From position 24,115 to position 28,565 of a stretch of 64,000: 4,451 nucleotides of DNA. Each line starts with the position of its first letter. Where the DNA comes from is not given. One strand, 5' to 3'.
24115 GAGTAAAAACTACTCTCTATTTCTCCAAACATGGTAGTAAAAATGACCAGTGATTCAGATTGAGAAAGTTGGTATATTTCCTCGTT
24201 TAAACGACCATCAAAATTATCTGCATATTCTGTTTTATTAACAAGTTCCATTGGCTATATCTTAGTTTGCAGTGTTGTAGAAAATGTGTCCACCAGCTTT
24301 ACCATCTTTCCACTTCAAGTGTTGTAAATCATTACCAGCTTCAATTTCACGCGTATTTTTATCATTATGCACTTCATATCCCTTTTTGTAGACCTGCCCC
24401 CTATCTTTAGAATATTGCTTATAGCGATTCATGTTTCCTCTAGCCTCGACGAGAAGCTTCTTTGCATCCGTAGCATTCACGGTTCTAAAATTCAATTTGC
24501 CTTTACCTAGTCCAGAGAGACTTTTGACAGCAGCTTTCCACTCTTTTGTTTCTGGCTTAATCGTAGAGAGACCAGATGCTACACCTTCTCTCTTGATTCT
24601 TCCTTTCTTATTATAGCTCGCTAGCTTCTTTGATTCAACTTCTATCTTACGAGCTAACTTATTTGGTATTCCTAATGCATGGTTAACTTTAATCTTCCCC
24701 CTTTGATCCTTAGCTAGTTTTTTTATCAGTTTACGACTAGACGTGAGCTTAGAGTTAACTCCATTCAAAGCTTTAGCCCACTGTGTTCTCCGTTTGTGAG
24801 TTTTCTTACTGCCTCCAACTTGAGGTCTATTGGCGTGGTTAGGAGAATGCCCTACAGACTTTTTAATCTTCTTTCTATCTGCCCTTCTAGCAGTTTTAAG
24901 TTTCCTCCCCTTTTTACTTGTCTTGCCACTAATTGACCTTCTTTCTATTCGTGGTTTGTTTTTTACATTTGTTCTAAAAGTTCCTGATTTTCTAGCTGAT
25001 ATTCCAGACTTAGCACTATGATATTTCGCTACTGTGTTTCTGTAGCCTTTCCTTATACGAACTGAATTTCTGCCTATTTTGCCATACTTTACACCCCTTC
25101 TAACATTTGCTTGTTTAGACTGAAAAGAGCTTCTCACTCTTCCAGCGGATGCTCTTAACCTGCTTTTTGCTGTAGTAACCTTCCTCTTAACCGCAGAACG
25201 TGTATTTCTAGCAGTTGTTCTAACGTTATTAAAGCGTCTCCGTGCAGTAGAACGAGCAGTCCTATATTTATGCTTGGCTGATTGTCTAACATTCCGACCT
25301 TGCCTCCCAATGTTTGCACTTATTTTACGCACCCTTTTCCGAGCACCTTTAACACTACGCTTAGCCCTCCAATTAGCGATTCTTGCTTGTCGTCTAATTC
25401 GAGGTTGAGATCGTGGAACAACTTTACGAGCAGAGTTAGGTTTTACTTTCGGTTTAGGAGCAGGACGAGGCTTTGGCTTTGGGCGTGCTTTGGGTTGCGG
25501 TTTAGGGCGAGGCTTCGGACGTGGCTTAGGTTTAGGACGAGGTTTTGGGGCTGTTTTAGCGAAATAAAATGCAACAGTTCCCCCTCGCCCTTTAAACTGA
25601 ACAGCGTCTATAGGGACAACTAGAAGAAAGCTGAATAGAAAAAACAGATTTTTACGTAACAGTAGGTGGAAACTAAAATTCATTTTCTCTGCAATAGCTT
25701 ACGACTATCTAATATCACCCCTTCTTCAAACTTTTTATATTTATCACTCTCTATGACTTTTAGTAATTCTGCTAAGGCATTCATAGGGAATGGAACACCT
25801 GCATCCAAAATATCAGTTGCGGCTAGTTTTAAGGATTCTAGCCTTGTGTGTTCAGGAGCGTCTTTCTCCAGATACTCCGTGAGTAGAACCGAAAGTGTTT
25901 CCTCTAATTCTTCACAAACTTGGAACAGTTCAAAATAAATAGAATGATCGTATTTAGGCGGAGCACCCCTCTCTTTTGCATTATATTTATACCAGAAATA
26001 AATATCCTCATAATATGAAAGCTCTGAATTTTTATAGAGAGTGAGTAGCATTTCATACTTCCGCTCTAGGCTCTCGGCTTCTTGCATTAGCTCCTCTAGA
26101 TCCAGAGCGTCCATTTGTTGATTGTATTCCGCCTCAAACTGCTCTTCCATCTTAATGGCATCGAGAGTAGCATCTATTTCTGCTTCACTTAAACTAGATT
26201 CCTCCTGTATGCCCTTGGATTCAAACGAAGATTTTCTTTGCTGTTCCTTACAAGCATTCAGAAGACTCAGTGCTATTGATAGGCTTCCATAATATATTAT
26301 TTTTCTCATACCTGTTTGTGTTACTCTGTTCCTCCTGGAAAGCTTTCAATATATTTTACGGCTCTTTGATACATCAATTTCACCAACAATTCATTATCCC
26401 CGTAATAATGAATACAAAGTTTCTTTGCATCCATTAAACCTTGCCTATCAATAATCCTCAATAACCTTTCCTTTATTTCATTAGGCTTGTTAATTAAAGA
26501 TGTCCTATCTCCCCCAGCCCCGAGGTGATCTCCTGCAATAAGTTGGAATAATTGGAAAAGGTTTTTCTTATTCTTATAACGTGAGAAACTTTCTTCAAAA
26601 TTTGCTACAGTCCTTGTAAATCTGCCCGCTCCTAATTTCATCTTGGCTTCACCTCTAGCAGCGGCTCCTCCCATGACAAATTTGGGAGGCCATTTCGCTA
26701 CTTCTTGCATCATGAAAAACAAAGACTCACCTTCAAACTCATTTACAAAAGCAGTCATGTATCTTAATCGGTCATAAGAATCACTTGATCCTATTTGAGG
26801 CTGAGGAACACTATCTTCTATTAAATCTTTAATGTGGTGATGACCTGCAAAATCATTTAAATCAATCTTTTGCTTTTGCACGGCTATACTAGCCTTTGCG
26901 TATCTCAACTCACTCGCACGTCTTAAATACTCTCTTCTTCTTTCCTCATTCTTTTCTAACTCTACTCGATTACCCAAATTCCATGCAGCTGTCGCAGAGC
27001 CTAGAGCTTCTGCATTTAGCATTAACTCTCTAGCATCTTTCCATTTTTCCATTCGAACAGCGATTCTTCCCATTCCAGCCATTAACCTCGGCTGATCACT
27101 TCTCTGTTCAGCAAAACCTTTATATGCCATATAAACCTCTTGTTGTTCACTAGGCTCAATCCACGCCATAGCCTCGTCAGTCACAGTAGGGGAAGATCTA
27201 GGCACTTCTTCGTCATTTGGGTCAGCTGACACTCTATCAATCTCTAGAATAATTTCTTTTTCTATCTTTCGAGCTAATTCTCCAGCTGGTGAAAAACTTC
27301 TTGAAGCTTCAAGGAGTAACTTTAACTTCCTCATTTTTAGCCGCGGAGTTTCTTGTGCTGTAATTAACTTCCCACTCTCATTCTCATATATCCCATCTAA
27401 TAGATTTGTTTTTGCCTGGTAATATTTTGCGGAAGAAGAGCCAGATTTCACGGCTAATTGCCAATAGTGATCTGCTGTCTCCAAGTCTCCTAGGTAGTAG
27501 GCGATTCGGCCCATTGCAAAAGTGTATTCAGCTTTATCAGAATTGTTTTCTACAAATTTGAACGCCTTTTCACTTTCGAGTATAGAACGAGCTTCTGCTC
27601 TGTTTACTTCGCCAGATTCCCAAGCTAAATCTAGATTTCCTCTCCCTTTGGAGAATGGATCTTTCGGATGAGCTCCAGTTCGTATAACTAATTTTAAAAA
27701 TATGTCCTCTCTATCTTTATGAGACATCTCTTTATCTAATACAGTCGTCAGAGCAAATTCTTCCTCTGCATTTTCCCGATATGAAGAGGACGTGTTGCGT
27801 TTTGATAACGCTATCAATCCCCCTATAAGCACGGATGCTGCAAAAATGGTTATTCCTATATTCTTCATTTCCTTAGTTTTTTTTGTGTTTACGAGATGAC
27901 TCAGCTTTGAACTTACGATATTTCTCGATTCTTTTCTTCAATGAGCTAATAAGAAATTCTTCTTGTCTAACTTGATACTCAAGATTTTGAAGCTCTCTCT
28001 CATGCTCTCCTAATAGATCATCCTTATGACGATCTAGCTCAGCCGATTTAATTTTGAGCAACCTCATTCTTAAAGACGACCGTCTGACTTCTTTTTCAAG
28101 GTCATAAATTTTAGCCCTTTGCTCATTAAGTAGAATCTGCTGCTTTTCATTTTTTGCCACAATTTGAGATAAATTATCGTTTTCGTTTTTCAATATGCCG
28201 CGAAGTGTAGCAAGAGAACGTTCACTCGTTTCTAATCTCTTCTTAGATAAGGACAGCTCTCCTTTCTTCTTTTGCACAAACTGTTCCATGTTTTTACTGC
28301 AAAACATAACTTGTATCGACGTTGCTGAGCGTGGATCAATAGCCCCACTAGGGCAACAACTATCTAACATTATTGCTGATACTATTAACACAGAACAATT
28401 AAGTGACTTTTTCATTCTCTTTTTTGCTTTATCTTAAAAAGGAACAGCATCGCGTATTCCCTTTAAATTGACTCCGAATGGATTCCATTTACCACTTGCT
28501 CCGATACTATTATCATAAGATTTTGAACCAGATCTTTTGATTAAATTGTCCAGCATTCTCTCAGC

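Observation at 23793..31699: Nine-gene MotA / MotB-vWA / lipoprotein / TPR operon ending in a toxin-immunity-like pair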

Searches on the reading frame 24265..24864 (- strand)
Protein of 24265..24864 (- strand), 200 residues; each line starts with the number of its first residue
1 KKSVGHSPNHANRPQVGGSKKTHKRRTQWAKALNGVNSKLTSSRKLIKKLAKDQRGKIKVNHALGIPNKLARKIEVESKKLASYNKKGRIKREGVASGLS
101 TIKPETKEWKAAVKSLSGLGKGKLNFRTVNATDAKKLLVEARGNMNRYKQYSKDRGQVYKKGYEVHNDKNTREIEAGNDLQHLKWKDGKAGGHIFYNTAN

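Call 33: search_solved_structures(query=window:24265-24864:-, max_evalue=10, show_alignments=2)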
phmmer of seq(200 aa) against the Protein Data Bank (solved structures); distinct sequences matched with E-value up to 10: 11.
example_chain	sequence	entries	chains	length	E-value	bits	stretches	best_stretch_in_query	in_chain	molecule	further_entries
9lrv_D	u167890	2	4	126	0.21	14.9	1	30-105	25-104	Histone H2B-alpha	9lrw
7ybf_A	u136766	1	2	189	0.47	13.7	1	66-147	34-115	Histone H2B-alpha,Histone H2A-beta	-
7wlr_D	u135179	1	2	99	0.52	13.6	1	66-105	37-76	Histone H2B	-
8grq_D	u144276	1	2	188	0.56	13.5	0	62-104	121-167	H2B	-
6qld_d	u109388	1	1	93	0.79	13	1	66-105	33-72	Histone H2B.2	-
6qld_h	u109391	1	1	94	0.79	13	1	66-105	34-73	Histone H2B.1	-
4wnn_B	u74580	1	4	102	0.85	12.9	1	66-105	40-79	Histone H2B.1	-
2jss_A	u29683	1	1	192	1.2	12.5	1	66-121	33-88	Chimera of Histone H2B.1 and Histone H2A.Z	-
6qpw_C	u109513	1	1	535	1.3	12.3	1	23-89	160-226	Structural maintenance of chromosomes protein 3,Structural maintenance of chromosomes prot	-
4ux3_A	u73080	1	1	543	1.3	12.3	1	23-89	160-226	STRUCTURAL MAINTENANCE OF CHROMOSOMES PROTEIN 3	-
6zz6_B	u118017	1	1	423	1.5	12.1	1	23-93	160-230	Structural maintenance of chromosomes protein 3,Structural maintenance of chromosomes prot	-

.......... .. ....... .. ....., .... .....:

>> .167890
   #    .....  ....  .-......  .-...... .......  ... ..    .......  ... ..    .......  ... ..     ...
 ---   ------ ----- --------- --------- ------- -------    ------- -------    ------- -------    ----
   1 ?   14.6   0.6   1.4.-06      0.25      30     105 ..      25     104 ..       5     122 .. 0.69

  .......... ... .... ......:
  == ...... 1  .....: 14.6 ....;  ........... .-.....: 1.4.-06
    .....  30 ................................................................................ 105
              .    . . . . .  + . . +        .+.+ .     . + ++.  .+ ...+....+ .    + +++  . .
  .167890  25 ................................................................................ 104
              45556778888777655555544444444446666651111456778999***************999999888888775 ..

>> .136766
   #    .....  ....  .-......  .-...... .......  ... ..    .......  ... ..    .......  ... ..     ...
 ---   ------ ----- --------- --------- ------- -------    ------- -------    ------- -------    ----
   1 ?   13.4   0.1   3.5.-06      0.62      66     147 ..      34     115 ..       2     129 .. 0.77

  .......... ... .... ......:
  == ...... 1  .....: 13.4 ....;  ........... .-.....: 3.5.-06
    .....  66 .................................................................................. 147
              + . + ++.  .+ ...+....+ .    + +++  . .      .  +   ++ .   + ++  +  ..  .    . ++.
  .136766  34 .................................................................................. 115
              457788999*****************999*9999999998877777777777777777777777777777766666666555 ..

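Call 35: find_homologous_proteins(query=window:24265-24783:-, max_evalue=0.01)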
Query seq(173 aa) (173 aa): 24 proteins with E <= 0.01 among 409 candidates.
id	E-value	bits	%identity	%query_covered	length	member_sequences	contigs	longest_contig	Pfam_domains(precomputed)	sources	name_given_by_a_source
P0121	6.1e-41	158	68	61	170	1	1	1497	-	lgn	-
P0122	4.2e-38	149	67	59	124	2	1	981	-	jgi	jgi:hypothetical protein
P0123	5.1e-38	149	66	62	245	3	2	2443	-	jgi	jgi:hypothetical protein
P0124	4.2e-37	146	62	65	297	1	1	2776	-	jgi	jgi:hypothetical protein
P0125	1.1e-36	144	68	61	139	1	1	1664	-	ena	-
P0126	1.1e-36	144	66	61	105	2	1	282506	-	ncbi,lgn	-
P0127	2.9e-36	143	63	64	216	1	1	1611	-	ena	-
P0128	1.8e-35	140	67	61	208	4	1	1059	-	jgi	jgi:hypothetical protein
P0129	2.3e-35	140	66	61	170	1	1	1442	-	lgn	-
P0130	3.6e-35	139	71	55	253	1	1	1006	PF25023.2,PF03527.21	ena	-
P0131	1.8e-34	137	61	59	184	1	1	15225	-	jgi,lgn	jgi:hypothetical protein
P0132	8.6e-34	135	62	61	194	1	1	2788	-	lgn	-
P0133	2.6e-33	133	63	61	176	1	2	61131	-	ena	-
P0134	1.7e-32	131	62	61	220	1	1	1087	PF07591.16,PF14890.12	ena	-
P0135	1.7e-32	131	51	73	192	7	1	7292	PF07591.16,PF14890.12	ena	-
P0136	5.7e-32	129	62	61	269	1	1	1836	PF25023.2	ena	-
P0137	9.6e-32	128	61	61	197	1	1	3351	PF07591.16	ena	-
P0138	1.0e-31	128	61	61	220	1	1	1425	PF07591.16,PF14890.12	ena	-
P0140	8.5e-31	125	50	73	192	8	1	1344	PF07591.16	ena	-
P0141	1.7e-30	124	61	61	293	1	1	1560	PF25023.2,PF03527.21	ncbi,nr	ncbi:MAG: RHS domain-containing protein, partial [Rhodocyclaceae bacterium]|nr:RHS domain-containing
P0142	3.2e-26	110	58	59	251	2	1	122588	-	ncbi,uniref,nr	ncbi:hypothetical protein [Chryseobacterium sp. 2VB]|uniref:hypothetical protein n=1 Tax=Chryseobact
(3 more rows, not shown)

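Call 37: find_encoding_contigs(protein=P0126, flank=5000, max_places=2)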
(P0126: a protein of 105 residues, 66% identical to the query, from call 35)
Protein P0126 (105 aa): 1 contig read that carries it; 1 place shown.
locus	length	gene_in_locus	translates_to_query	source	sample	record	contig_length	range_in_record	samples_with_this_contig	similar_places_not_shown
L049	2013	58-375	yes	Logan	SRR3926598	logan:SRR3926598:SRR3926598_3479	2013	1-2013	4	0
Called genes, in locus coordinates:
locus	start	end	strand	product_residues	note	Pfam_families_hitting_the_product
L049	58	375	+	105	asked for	-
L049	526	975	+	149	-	PF11163:DUF2947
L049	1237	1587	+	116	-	-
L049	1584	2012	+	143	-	?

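Call 38: find_encoding_contigs(protein=P0133, flank=5000, max_places=2)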
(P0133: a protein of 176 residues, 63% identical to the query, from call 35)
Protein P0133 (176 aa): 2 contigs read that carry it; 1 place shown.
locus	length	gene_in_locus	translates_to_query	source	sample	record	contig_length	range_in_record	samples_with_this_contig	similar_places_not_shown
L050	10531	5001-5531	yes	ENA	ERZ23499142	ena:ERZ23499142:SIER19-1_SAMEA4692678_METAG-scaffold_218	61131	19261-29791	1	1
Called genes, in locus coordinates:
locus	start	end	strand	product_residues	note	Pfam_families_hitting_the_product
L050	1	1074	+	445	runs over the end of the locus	PF13657:Couple_hipA, PF07804:HipA_C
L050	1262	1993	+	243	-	PF01223:Endonuclease_NS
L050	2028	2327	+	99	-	-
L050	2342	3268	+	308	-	-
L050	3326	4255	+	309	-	-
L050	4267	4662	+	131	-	-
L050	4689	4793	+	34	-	-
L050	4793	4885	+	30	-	-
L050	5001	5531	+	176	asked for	-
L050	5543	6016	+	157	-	PF11163:DUF2947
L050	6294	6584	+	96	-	-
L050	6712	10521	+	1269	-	-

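Call 80: find_encoding_contigs(protein=P0142, flank=4000, max_places=1)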
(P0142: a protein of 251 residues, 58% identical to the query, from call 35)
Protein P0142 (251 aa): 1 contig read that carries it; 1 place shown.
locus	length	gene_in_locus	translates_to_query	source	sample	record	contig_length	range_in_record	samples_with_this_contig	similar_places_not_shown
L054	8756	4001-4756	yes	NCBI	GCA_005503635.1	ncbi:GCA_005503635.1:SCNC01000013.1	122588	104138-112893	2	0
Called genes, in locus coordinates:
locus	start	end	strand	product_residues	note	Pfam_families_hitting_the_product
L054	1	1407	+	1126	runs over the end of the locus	PF20041:DUF6443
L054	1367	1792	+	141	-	-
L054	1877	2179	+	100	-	PF15631:Imm-NTF2-2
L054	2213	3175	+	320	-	-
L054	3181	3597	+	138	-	-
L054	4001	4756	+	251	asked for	-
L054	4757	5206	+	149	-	PF11163:DUF2947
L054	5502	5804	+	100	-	PF15631:Imm-NTF2-2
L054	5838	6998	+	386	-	-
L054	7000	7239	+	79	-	-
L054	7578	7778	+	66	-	-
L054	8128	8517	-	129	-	-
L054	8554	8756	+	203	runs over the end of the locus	PF00293:NUDIX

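Call 81: find_encoding_contigs(protein=P0135, flank=4000, max_places=1)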
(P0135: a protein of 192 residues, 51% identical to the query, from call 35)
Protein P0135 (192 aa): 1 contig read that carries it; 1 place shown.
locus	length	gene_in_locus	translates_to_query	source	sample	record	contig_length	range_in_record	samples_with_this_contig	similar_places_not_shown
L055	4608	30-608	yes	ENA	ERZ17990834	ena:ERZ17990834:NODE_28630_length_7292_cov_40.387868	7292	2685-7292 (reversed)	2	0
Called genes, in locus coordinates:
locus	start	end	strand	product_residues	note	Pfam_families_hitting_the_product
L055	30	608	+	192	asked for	PF07591:PT-HINT, PF14890:Intein_splicing (faint)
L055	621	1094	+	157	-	PF11163:DUF2947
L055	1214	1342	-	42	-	-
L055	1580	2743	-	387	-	PF00465:Fe-ADH, PF13685:Fe-ADH_2, PF25137:ADH_Fe_C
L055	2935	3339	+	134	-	PF03061:4HBT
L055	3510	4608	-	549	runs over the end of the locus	PF12450:vWF_A, PF00092:VWA, PF13519:VWA_2, PF13768:VWA_3, PF12034:YfbK_C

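Call 82: find_encoding_contigs(protein=P0131, flank=4000, max_places=1)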
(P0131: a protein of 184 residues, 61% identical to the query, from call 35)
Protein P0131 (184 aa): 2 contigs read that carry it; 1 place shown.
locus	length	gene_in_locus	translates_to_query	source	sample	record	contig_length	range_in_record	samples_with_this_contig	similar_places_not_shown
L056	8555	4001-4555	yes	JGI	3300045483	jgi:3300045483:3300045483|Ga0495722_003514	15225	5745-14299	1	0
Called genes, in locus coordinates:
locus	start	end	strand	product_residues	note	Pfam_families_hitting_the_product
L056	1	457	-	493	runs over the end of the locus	PF13687:DUF4153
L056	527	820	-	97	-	PF13601:HTH_34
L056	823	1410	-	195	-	-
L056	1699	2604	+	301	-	PF14412:AHH (weak)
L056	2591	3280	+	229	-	-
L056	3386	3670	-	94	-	PF01381:HTH_3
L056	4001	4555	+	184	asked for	-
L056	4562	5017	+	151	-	PF11163:DUF2947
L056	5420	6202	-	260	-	PF01226:Form_Nir_trans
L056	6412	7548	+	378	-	PF02684:LpxB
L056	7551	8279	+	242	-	PF12679:ABC2_membrane_2, PF12698:ABC2_membrane_3 (weak), PF13346:ABC2_membrane_5 (weak)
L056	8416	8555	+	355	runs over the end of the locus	?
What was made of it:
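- On Polymorphic toxin system: DUF2947 follows the g8-type domain in 5 of 5 loci (calls 37, 38, 80-82).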

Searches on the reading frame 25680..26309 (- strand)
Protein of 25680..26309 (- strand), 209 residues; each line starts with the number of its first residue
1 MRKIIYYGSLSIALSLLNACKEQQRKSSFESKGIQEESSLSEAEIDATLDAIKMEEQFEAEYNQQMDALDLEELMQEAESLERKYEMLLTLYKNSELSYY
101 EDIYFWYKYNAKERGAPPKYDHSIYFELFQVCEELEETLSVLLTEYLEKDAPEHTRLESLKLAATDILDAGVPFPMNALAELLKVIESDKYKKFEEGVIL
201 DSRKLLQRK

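Call 3: search_protein_families(library=pfam, proteins=[window:25680-26309:-], max_evalue=1)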
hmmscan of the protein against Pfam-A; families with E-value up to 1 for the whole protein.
window:25680-26309:- (209 aa): 2 families
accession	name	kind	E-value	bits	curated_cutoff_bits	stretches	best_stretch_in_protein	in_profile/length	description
PF01770.24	Folate_carrier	-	0.021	14.1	27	1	5-179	166-337/412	Reduced folate carrier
PF12245.14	Big_3_2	-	0.27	11.9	23.3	1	22-70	29-77/122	Bacterial Ig-like domain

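Call 4: search_protein_families(library=padloc, proteins=[window:25680-26309:-], max_evalue=1)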
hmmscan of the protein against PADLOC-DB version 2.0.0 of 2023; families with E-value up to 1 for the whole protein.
window:25680-26309:- (209 aa): 0 families

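Call 5: search_protein_families(library=ncbifam, proteins=[window:25680-26309:-], max_evalue=1)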
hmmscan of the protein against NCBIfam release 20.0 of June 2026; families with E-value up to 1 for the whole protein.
window:25680-26309:- (209 aa): 1 family
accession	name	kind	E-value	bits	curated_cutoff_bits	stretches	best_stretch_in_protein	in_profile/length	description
NF033168.1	lipo_LIC10766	hypoth_equivalog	0.031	14.3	150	1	9-93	7-92/142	lipoprotein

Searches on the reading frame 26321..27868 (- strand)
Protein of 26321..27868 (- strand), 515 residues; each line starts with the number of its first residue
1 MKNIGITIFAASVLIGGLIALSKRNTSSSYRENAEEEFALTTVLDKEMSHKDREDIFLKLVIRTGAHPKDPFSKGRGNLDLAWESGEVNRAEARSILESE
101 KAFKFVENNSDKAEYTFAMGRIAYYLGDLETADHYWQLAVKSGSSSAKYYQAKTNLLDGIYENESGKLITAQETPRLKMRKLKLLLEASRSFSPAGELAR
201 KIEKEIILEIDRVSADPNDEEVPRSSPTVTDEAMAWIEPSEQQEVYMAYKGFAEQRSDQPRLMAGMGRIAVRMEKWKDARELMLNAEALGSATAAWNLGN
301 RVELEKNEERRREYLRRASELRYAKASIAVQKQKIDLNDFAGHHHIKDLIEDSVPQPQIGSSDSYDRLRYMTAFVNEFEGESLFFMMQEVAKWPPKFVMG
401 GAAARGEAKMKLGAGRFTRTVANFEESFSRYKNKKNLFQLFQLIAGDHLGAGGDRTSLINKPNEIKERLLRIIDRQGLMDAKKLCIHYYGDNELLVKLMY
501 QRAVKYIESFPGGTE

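Call 3: search_protein_families(library=pfam, proteins=[window:26321-27868:-], max_evalue=1)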
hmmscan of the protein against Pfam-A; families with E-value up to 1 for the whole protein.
window:26321-27868:- (515 aa): 2 families
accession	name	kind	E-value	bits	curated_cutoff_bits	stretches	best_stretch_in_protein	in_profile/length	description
PF07719.23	TPR_2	-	0.0031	18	27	1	113-141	1-29/34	Tetratricopeptide repeat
PF13432.12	TPR_16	-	0.075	13.9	32.7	0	117-162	1-48/65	Tetratricopeptide repeat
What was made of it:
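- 26321..27868 (-): g6: membrane-anchored Sel1/TPR-like protein (family c6) with its repeat module duplicated. This family marks the toxin-bearing subtype. Weak TPR_2 (call 3).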

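Call 4: search_protein_families(library=padloc, proteins=[window:26321-27868:-], max_evalue=1)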
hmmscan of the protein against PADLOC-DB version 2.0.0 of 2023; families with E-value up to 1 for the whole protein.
window:26321-27868:- (515 aa): 0 families

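Call 5: search_protein_families(library=ncbifam, proteins=[window:26321-27868:-], max_evalue=1)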
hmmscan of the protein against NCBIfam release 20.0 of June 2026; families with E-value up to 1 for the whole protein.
window:26321-27868:- (515 aa): 1 family
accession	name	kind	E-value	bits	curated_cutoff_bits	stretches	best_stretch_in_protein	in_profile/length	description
TIGR00540.1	TPR_hemY_coli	hypoth_equivalog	0.073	11.8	142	1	252-298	318-364/385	heme biosynthesis-associated TPR protein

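Call 61: find_homologous_proteins(query=window:26321-27868:-, max_evalue=0.001)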
Query window:26321-27868:- (515 aa): 1 proteins with E <= 0.001 among 8000 candidates.
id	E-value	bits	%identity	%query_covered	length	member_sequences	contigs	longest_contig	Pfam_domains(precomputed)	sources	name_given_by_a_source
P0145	0.0e+0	1143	100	100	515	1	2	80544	-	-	-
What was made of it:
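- Tried and rejected: The g6 homolog search in the 5.8-billion-protein database returned only the window's own protein (call 61).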

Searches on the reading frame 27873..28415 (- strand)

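Call 3: search_protein_families(library=pfam, proteins=[window:27873-28415:-], max_evalue=1)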
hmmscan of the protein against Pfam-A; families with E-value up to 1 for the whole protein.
window:27873-28415:- (180 aa): 1 family
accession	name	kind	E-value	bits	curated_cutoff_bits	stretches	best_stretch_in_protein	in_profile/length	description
PF11932.13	DUF3450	-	0.032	14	32.6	1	40-111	28-99/241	Protein of unknown function (DUF3450)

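Call 4: search_protein_families(library=padloc, proteins=[window:27873-28415:-], max_evalue=1)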
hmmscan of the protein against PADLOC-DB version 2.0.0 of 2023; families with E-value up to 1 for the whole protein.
window:27873-28415:- (180 aa): 1 family
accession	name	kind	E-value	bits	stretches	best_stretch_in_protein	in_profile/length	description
PDLC00006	DruC1|DruC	-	0.93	5.9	1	43-175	194-325/626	Unknown function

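Call 5: search_protein_families(library=ncbifam, proteins=[window:27873-28415:-], max_evalue=1)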
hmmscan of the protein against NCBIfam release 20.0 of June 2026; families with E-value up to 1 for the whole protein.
window:27873-28415:- (180 aa): 2 families
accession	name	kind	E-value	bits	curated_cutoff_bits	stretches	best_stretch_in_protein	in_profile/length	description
TIGR02168.1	SMC_prok_B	equivalog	0.00092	17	567.35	1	47-174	681-874/1181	chromosome segregation protein SMC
NF009344.0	PRK12705.1-1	equivalog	0.21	10.1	831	1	41-154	78-190/572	hypothetical protein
